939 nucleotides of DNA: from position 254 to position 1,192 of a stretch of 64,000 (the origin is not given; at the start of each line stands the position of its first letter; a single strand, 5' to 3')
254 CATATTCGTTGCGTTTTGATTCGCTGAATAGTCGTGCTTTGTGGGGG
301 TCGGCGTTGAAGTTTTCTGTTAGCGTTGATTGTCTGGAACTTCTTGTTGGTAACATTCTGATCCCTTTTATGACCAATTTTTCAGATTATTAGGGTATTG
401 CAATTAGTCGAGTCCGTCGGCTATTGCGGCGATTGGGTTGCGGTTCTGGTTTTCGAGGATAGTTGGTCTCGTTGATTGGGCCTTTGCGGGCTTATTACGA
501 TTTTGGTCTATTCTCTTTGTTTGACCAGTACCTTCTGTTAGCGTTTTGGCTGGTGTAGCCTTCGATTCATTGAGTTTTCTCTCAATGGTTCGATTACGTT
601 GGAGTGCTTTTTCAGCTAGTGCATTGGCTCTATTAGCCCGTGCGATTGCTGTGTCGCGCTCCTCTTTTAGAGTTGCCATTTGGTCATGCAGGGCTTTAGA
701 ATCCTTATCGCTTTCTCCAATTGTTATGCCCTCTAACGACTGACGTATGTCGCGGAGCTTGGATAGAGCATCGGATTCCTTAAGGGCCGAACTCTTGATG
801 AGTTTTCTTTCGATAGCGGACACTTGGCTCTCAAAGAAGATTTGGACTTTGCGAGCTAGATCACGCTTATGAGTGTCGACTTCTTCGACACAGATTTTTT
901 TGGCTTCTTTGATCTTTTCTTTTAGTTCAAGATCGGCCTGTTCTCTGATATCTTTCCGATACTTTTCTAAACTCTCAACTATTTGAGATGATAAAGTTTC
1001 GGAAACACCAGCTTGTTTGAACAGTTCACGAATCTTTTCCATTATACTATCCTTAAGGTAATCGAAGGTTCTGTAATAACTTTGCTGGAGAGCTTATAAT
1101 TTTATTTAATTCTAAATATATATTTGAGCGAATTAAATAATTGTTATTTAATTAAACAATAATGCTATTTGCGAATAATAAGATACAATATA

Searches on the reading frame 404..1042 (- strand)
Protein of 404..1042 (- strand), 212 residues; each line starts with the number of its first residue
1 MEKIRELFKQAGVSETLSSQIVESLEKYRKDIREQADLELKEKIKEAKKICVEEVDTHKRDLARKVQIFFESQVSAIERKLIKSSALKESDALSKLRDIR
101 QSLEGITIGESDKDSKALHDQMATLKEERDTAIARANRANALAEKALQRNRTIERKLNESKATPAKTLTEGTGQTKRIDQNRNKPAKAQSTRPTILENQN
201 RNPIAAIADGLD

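Call 13: search_protein_families(library=phrogs, proteins=[window:404-1042:-], max_evalue=0.001)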
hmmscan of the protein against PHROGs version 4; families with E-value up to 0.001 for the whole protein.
window:404-1042:- (212 aa): 0 families

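Call 81: search_protein_families(library=pfam, proteins=[window:404-1042:-], max_evalue=0.01)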
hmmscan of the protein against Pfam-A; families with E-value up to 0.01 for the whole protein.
window:404-1042:- (212 aa): 0 families

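Call 82: search_protein_families(library=ncbifam, proteins=[window:404-1042:-], max_evalue=0.01)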
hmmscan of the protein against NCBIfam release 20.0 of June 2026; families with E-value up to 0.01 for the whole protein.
window:404-1042:- (212 aa): 0 families
